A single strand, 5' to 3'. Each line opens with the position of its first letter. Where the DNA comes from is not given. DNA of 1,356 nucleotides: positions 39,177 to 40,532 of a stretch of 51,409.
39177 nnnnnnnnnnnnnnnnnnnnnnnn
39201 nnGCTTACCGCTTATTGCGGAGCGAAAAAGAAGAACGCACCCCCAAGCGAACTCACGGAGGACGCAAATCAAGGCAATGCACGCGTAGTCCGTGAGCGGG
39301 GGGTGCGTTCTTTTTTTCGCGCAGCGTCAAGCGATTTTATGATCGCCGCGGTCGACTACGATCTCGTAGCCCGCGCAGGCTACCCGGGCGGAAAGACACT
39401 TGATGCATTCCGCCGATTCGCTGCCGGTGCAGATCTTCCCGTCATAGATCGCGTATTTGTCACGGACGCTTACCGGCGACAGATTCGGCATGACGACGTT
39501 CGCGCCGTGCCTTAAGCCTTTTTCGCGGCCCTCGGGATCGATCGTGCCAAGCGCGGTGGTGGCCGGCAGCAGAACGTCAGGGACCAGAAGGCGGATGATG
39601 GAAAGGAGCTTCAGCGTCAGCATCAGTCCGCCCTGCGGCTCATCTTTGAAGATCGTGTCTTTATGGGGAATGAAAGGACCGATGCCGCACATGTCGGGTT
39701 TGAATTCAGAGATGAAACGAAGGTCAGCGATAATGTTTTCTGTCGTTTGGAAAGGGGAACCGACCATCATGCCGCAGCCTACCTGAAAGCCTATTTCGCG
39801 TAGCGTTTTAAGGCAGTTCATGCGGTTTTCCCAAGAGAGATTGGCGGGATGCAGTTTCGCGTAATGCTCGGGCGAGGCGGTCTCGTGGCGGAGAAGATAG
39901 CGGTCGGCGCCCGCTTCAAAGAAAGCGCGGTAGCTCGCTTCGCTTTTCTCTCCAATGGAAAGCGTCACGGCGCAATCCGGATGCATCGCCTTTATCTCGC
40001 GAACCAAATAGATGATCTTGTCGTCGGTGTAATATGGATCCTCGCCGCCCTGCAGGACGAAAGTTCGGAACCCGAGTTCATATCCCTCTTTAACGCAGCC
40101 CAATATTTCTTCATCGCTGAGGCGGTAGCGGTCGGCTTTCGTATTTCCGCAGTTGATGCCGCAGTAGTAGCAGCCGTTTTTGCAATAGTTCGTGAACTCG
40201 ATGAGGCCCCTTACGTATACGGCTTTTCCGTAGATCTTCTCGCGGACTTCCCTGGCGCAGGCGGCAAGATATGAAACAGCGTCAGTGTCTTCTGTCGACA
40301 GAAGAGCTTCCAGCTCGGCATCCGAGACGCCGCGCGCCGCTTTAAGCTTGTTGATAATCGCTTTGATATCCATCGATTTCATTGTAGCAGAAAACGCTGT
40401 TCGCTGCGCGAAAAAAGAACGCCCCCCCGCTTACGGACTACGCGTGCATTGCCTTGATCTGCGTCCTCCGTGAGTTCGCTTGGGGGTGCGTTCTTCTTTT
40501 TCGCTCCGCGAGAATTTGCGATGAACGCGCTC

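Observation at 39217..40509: hydE is bracketed exactly by inverted copies of a roughly 110-nt palindromic, terminator-like element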

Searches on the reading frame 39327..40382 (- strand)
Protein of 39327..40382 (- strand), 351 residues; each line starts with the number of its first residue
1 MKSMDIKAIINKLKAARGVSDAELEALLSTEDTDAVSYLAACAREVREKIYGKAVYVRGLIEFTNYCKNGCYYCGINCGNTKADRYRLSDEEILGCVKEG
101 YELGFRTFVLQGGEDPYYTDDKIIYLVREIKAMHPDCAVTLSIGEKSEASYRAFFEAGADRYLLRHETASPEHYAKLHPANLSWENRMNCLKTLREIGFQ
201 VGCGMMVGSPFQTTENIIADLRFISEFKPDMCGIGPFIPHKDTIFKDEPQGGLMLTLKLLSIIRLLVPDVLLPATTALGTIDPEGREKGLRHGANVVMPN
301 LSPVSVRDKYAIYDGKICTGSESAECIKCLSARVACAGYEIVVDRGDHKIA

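Call 10: search_protein_families(library=ncbifam, proteins=[window:39327-40382:-])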
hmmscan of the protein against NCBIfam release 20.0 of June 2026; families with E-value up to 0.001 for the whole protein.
window:39327-40382:- (351 aa): 26 families (the best 25 are shown)
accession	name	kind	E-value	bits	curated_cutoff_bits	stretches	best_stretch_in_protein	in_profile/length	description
TIGR03956.1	rSAM_HydE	equivalog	4.7e-169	562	254.6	1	9-348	1-340/340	[FeFe] hydrogenase H-cluster radical SAM maturase HydE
TIGR03910.1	pyrrolys_PylB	equivalog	2.8e-50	171.2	348.2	1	4-305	3-304/347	methylornithine synthase PylB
TIGR03955.1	rSAM_HydG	equivalog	7.2e-24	84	312.15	1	6-208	34-244/470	[FeFe] hydrogenase H-cluster radical SAM maturase HydG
TIGR00433.2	bioB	equivalog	6.3e-22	78.2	225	1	20-298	4-282/307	biotin synthase BioB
TIGR02351.2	thiH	equivalog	5.9e-21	74.9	380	1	4-208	24-225/364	2-iminoacetate synthase ThiH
NF006687.0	PRK09234.1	equivalog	3.5e-19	68.4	1018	1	6-139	479-613/849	bifunctional FO biosynthesis protein CofGH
TIGR03699.1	menaquin_MqnC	equivalog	1.2e-17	63.8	428.1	1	20-139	4-123/342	cyclic dehypoxanthinyl futalosine synthase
TIGR03551.1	F420_cofH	equivalog_domain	1.6e-16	60.1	374.1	1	23-139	5-121/345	5-amino-6-(D-ribitylamino)uracil--L-tyrosine 4-hydroxyphenyl transferase CofH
TIGR03957.1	rSAM_HmdB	equivalog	1.2e-15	57.5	320.9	1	23-307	5-291/317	5,10-methenyltetrahydromethanopterin hydrogenase cofactor biosynthesis protein HmdB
TIGR00423.1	TIGR00423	subfamily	2.4e-13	50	260.25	1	61-139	9-87/310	CofH family radical SAM protein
TIGR03700.1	mena_SCO4494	equivalog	1.4e-12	47.2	434.55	1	10-139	2-130/351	aminofutalosine synthase MqnE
NF005609.0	PRK07360.1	equivalog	9.2e-12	44.4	426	1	4-138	6-143/374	7,8-didemethyl-8-hydroxy-5-deazariboflavin synthase subunit CofH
NF006276.0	PRK08444.1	equivalog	1.5e-09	37.3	560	1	9-139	3-131/353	aminofutalosine synthase MqnE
TIGR02668.1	moaA_archaeal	equivalog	5.5e-08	32.1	325.25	1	61-207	14-157/303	GTP 3',8-cyclase MoaA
NF001199.0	PRK00164.2-1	equivalog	1.5e-07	30.8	231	1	61-180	16-132/308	GTP 3',8-cyclase MoaA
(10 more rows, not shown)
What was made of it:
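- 39327..40373 (-): hydE CDS, with a likely start at 40373 (348 aa). The ORF lister extends it to the ATG at 40382, which overlaps the -10 motif. TIGR03956 at 562 bits (call 10).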

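Call 11: search_protein_families(library=pfam, proteins=[window:39327-40382:-])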
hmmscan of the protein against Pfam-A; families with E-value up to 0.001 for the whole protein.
window:39327-40382:- (351 aa): 1 family
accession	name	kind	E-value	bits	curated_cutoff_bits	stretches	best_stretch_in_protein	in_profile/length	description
PF04055.27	Radical_SAM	-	1.1e-19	71.7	29.5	1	61-224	1-166/166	Radical SAM superfamily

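Call 12: find_encoding_contigs(protein=window:39327-40382:-, flank=10000, max_places=10)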
Protein window:39327-40382:- (351 aa): 6 contigs read that carry it; 3 places shown.
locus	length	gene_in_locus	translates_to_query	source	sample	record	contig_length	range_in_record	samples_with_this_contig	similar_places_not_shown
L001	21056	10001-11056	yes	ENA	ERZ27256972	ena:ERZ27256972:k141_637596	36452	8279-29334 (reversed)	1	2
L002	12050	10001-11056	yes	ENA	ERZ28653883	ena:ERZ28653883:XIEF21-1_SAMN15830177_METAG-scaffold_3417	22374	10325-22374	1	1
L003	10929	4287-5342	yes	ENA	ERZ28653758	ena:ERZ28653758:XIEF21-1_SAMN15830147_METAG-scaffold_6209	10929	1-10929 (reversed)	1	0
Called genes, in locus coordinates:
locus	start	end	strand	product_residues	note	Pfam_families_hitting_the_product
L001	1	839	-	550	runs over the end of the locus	PF00085:Thioredoxin (faint), PF03190:Thioredox_DsbH, PF13098:Thioredoxin_2, PF13899:Thioredoxin_7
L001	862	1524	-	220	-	-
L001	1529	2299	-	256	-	-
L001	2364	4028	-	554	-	PF00528:BPD_transp_1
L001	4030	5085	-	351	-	PF00005:ABC_tran, PF13304:AAA_21 (faint), PF08402:TOBE_2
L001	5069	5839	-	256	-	PF03309:Pan_kinase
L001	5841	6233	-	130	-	PF00595:PDZ (weak), PF13180:PDZ_2, PF17820:PDZ_6 (weak)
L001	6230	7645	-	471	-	PF02397:Bac_transf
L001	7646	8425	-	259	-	PF02457:DAC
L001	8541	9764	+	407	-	PF02540:NAD_synthase (weak), PF00764:Arginosuc_synth (faint), PF03054:tRNA_Me_trans (faint), PF06508:QueC (faint), PF00958:GMP_synt_C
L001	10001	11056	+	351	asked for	PF04055:Radical_SAM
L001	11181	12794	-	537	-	PF00342:PGI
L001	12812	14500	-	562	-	PF13414:TPR_11 (weak), PF01476:LysM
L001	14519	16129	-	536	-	PF13176:TPR_7 (faint), PF13428:TPR_14 (faint), PF13424:TPR_12 (weak), PF13432:TPR_16 (weak), PF00515:TPR_1 (weak), PF07719:TPR_2 (weak), PF13424:TPR_12 (weak), PF13414:TPR_11 (weak), +8 more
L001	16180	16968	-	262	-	PF02548:Pantoate_transf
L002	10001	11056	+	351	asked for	PF04055:Radical_SAM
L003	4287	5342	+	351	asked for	PF04055:Radical_SAM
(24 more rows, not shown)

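Call 26: find_homologous_proteins(query=window:39327-40382:-, max_evalue=1e-60)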
Query window:39327-40382:- (351 aa): 8000 proteins with E <= 1e-60 among 8000 candidates; the best 120 are listed.
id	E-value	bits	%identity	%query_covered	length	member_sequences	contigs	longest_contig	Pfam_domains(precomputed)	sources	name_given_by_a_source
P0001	1.5e-225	766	93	99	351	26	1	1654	PF04055.28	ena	-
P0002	1.4e-213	727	89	100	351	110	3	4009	PF04055.28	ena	-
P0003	1.6e-198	677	84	99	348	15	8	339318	PF04055.28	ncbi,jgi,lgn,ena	jgi:biotin synthase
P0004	4.9e-198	676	82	99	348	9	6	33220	PF04055.28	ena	-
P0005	1.9e-196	670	82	99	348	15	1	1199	PF04055.28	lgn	-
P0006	2.0e-196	670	81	99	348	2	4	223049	PF04055.28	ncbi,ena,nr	ncbi:MAG: [Clostridiales bacterium]|nr:[FeFe] hydrogenase H-cluster radical SAM maturase HydE [Clost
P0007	1.8e-195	667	82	99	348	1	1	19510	PF04055.28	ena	-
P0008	1.8e-191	654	80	99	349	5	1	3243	PF04055.28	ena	-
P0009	1.3e-184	631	79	99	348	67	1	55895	PF04055.28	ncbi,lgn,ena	-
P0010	5.6e-170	583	72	98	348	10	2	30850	PF04055.28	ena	-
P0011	2.6e-164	565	69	98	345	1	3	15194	PF04055.28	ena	-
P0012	3.8e-164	564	69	98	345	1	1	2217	PF04055.28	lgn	-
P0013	1.7e-163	562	67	98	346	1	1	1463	PF04055.28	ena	-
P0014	5.5e-163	560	69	98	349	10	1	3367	PF04055.28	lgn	-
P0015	1.1e-158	546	66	99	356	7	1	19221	PF04055.28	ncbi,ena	-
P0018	5.3e-158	544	91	73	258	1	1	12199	PF04055.28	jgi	-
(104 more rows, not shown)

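Call 27: find_encoding_contigs(protein=P0003, flank=10000, max_places=4)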
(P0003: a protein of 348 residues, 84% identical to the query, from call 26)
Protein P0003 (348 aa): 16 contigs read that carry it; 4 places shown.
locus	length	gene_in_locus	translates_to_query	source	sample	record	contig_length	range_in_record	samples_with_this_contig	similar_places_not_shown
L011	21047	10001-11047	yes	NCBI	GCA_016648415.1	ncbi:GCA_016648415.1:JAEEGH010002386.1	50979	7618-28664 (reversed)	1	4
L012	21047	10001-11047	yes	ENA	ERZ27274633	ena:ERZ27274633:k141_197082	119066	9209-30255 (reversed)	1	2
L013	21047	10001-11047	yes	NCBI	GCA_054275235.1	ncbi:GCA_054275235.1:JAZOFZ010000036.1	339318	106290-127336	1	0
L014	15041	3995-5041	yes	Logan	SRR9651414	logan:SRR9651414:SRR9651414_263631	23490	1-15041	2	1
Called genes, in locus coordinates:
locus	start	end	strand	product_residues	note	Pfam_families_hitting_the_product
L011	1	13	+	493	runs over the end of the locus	-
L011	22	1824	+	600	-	PF05226:CHASE2, PF00211:Guanylate_cyc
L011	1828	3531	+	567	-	PF00753:Lactamase_B (weak), PF23023:Anti-Pycsar_Apyc1, PF12706:Lactamase_B_2, PF13185:GAF_2 (weak), PF00990:GGDEF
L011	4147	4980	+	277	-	PF01261:AP_endonuc_2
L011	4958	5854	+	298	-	PF01070:FMN_dh, PF01645:Glu_synthase (weak)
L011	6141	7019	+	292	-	PF02110:HK, PF08543:Phos_pyr_kin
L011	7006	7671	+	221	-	PF02581:TMP-TENI, PF03060:NMO (faint)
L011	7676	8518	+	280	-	PF08543:Phos_pyr_kin, PF00294:PfkB (weak)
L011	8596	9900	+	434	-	PF01964:ThiC_Rad_SAM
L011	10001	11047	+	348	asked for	PF04055:Radical_SAM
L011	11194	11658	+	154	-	PF22381:Staph_reg_Sar_Rot, PF01978:TrmB (faint), PF01047:MarR, PF12802:MarR_2, PF13412:HTH_24 (weak), PF13463:HTH_27, PF13601:HTH_34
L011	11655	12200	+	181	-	PF00255:GSHPx, PF00578:AhpC-TSA (weak)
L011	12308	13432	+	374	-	PF01545:Cation_efflux, PF16916:ZT_dimer (faint)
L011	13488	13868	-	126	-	PF01325:Fe_dep_repress, PF02742:Fe_dep_repr_C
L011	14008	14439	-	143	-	PF00258:Flavodoxin_1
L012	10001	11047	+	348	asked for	PF04055:Radical_SAM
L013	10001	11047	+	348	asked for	PF04055:Radical_SAM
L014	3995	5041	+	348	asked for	PF04055:Radical_SAM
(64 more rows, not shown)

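Call 28: find_encoding_contigs(protein=P0006, flank=10000, max_places=3)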
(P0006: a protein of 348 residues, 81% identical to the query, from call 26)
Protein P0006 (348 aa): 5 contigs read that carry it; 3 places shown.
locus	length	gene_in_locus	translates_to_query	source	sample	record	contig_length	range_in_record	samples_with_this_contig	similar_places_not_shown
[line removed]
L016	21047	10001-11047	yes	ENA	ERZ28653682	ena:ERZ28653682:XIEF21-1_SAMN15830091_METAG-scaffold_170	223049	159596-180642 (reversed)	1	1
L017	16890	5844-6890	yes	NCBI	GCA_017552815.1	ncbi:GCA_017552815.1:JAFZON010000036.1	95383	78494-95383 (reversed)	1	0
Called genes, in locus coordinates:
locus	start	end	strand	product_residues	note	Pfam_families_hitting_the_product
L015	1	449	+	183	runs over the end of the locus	PF13302:Acetyltransf_3, PF00583:Acetyltransf_1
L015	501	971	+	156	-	PF13527:Acetyltransf_9 (weak), PF00583:Acetyltransf_1, PF13673:Acetyltransf_10, PF13508:Acetyltransf_7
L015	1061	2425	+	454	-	PF04773:FecR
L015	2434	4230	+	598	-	PF05226:CHASE2, PF00211:Guanylate_cyc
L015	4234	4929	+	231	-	PF23023:Anti-Pycsar_Apyc1, PF00753:Lactamase_B, PF12706:Lactamase_B_2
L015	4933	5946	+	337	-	PF01590:GAF, PF13185:GAF_2 (weak), PF00990:GGDEF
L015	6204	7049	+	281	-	PF02110:HK, PF08543:Phos_pyr_kin (weak)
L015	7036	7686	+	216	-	PF02581:TMP-TENI, PF03060:NMO (weak)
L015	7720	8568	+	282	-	PF08543:Phos_pyr_kin, PF00294:PfkB (weak)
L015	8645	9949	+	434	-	PF01964:ThiC_Rad_SAM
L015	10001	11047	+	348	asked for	PF04055:Radical_SAM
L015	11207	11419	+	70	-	PF04023:FeoA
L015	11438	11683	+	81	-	PF04023:FeoA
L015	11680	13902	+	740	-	PF01926:MMR_HSR1, PF02421:FeoB_N, PF17910:FeoB_Cyto, PF07670:Gate, PF07664:FeoB_C, PF07670:Gate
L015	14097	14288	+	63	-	PF12669:FeoB_associated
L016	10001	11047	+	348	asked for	PF04055:Radical_SAM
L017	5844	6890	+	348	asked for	PF04055:Radical_SAM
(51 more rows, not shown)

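Call 29: find_encoding_contigs(protein=P0009, flank=10000, max_places=3)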
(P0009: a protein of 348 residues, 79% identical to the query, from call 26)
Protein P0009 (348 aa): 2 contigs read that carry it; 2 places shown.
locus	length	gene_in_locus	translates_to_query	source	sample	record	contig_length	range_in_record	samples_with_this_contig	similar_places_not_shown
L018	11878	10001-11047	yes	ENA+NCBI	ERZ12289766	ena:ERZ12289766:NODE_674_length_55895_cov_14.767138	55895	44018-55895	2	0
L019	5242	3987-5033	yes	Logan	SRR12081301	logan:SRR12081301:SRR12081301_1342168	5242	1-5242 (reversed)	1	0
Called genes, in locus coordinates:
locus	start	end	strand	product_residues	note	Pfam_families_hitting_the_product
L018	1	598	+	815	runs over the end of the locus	PF08282:Hydrolase_3 (faint), PF00122:E1-E2_ATPase, PF00702:Hydrolase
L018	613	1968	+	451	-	PF04773:FecR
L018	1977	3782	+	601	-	PF05226:CHASE2, PF00211:Guanylate_cyc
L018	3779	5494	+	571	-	PF00753:Lactamase_B (weak), PF23023:Anti-Pycsar_Apyc1, PF12706:Lactamase_B_2, PF13185:GAF_2 (weak), PF00990:GGDEF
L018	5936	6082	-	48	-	-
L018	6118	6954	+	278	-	PF02110:HK, PF08543:Phos_pyr_kin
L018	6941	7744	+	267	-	PF02581:TMP-TENI, PF03060:NMO (weak)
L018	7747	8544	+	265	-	PF08543:Phos_pyr_kin, PF00294:PfkB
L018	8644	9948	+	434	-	PF01964:ThiC_Rad_SAM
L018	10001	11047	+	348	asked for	PF04055:Radical_SAM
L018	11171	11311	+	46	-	PF07963:N_methyl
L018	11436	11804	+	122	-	-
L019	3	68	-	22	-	?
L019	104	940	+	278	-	PF02110:HK, PF08543:Phos_pyr_kin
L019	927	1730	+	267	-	PF02581:TMP-TENI, PF03060:NMO (weak)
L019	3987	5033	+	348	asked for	PF04055:Radical_SAM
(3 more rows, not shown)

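Call 30: find_encoding_contigs(protein=P0010, flank=10000, max_places=3)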
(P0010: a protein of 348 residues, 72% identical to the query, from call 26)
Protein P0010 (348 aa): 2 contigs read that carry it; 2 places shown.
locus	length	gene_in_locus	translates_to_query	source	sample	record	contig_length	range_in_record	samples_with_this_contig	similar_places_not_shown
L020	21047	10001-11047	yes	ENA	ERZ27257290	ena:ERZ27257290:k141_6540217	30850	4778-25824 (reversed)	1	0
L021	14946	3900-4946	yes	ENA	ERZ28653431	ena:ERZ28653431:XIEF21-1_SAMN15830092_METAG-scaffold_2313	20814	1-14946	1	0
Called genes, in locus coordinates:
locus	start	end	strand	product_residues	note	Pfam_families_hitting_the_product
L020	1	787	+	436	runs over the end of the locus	PF00512:HisKA (weak), PF02518:HATPase_c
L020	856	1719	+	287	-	PF03193:RsgA_GTPase (faint), PF00005:ABC_tran, PF13304:AAA_21 (faint)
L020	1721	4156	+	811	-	PF02687:FtsX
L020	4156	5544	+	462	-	-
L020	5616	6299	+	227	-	PF02525:Flavodoxin_2, PF03358:FMN_red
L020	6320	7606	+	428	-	-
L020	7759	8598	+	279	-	PF14132:DUF4299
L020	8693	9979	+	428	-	PF09903:DUF2130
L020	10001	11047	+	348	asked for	PF04055:Radical_SAM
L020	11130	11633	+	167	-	PF12682:Flavodoxin_4 (faint), PF12724:Flavodoxin_5 (faint)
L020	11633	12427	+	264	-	PF05116:S6PP, PF08282:Hydrolase_3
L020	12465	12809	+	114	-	PF09951:Imm33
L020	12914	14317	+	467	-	PF00310:GATase_2 (faint), PF13522:GATase_6, PF13537:GATase_7, PF00156:Pribosyltran (weak)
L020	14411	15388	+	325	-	PF20030:bpMoxR, PF00158:Sigma54_activat, PF05496:RuvB_N (faint), PF00004:AAA (faint), PF07726:AAA_3, PF07728:AAA_5, PF17863:AAA_lid_2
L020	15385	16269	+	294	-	PF01882:DUF58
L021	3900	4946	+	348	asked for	PF04055:Radical_SAM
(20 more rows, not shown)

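Call 34: find_encoding_contigs(protein=P0004, flank=10000, max_places=6)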
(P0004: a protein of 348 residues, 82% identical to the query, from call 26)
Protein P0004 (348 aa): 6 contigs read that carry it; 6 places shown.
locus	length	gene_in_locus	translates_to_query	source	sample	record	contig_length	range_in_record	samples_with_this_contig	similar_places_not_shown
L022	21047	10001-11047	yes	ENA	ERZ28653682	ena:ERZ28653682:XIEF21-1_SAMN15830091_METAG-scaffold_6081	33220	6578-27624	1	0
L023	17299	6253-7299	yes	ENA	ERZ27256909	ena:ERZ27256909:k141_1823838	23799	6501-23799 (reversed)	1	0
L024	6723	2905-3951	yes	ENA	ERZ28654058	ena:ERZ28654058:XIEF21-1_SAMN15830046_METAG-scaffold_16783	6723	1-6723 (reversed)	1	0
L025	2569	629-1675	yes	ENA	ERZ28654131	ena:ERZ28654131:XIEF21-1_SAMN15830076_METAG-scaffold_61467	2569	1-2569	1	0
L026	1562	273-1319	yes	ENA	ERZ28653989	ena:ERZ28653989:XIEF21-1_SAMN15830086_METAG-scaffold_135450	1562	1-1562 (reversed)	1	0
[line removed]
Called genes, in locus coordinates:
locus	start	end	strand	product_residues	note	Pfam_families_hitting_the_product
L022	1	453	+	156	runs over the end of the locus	PF13527:Acetyltransf_9, PF00583:Acetyltransf_1, PF13673:Acetyltransf_10, PF13508:Acetyltransf_7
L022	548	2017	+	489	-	PF04773:FecR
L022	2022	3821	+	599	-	PF05226:CHASE2, PF00211:Guanylate_cyc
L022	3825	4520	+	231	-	PF23023:Anti-Pycsar_Apyc1, PF00753:Lactamase_B, PF12706:Lactamase_B_2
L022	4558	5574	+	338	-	PF01590:GAF, PF13185:GAF_2 (weak), PF00990:GGDEF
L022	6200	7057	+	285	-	PF02110:HK, PF08543:Phos_pyr_kin (weak)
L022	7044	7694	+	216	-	PF02581:TMP-TENI, PF03060:NMO (weak)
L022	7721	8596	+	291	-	PF08543:Phos_pyr_kin, PF00294:PfkB (weak)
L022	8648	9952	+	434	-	PF01964:ThiC_Rad_SAM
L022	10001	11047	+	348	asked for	PF04055:Radical_SAM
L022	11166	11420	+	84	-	PF04023:FeoA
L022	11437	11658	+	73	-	PF04023:FeoA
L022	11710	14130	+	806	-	PF01926:MMR_HSR1, PF02421:FeoB_N, PF17910:FeoB_Cyto, PF07670:Gate, PF07664:FeoB_C, PF07670:Gate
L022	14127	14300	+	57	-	PF12669:FeoB_associated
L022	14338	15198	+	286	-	PF02535:Zip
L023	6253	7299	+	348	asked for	PF04055:Radical_SAM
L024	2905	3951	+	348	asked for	PF04055:Radical_SAM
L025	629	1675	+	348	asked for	PF04055:Radical_SAM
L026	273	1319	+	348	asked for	PF04055:Radical_SAM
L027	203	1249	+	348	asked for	PF04055:Radical_SAM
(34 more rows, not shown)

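Call 35: find_encoding_contigs(protein=P0007, flank=10000, max_places=3)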
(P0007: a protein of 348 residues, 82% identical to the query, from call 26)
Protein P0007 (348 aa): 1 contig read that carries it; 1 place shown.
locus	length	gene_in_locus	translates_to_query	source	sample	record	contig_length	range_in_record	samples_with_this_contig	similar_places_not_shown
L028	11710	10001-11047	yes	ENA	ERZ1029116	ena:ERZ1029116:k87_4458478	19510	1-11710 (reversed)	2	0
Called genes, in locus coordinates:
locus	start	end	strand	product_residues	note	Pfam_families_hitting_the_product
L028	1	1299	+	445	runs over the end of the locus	PF04773:FecR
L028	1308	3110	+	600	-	PF05226:CHASE2, PF00211:Guanylate_cyc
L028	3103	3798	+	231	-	PF23023:Anti-Pycsar_Apyc1, PF00753:Lactamase_B, PF12706:Lactamase_B_2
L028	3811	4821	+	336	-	PF13185:GAF_2 (weak), PF00990:GGDEF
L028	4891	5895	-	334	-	-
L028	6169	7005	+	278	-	PF02110:HK, PF08543:Phos_pyr_kin (weak)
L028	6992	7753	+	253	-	PF02581:TMP-TENI, PF03060:NMO (weak)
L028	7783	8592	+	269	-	PF08543:Phos_pyr_kin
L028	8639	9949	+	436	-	PF01964:ThiC_Rad_SAM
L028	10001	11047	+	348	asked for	PF04055:Radical_SAM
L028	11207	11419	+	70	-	PF04023:FeoA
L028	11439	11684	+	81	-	PF04023:FeoA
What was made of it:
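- In the related clade, hydE follows thiC (calls 27-30, 34, 35).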

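Call 36: find_encoding_contigs(protein=P0002, flank=10000, max_places=4)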
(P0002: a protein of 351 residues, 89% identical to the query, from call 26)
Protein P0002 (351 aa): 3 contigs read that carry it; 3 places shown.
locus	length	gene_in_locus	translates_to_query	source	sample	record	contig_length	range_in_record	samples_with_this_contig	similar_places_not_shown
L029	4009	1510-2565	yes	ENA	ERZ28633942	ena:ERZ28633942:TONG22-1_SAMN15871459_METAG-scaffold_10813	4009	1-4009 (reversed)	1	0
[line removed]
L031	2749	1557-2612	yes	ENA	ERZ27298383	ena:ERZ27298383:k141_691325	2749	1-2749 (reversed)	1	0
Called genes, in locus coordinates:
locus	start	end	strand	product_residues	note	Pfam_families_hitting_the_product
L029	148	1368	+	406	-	PF02540:NAD_synthase (weak), PF00764:Arginosuc_synth (faint), PF03054:tRNA_Me_trans (faint), PF06508:QueC (faint), PF00958:GMP_synt_C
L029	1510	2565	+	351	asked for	PF04055:Radical_SAM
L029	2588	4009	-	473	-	?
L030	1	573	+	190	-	?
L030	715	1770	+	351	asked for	PF04055:Radical_SAM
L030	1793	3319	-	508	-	?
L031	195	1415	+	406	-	PF02540:NAD_synthase (weak), PF00764:Arginosuc_synth (faint), PF03054:tRNA_Me_trans (faint), PF06508:QueC (faint), PF00958:GMP_synt_C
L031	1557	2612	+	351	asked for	PF04055:Radical_SAM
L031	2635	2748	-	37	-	?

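Call 37: find_encoding_contigs(protein=P0018, flank=10000, max_places=3)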
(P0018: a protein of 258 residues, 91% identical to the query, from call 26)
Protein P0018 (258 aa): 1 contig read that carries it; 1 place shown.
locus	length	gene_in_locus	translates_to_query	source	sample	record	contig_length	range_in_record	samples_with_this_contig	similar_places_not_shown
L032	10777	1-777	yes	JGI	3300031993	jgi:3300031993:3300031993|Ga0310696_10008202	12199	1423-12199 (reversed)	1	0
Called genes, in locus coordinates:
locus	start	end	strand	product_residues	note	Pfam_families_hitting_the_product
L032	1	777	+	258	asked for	PF04055:Radical_SAM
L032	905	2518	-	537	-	PF00342:PGI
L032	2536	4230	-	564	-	PF07719:TPR_2 (faint), PF13414:TPR_11 (weak), PF14559:TPR_19 (weak), PF01476:LysM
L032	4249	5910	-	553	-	PF23914:TPR_CcmH_CycH (faint), PF07719:TPR_2 (faint), PF13176:TPR_7 (faint), PF13428:TPR_14 (faint), PF13431:TPR_17 (faint), PF00515:TPR_1 (weak), PF13424:TPR_12 (weak), PF13414:TPR_11 (weak), +8 more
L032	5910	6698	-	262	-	PF02548:Pantoate_transf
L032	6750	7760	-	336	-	PF03054:tRNA_Me_trans, PF06508:QueC (faint), PF24167:DUF7411 (faint), PF20259:tRNA_Me_trans_M, PF20258:tRNA_Me_trans_C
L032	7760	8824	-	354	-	PF01336:tRNA_anti-codon (weak), PF01966:HD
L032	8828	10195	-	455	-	PF03200:Glyco_hydro_63 (faint), PF22422:MGH1-like_GH, PF01204:Trehalase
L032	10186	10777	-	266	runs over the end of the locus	-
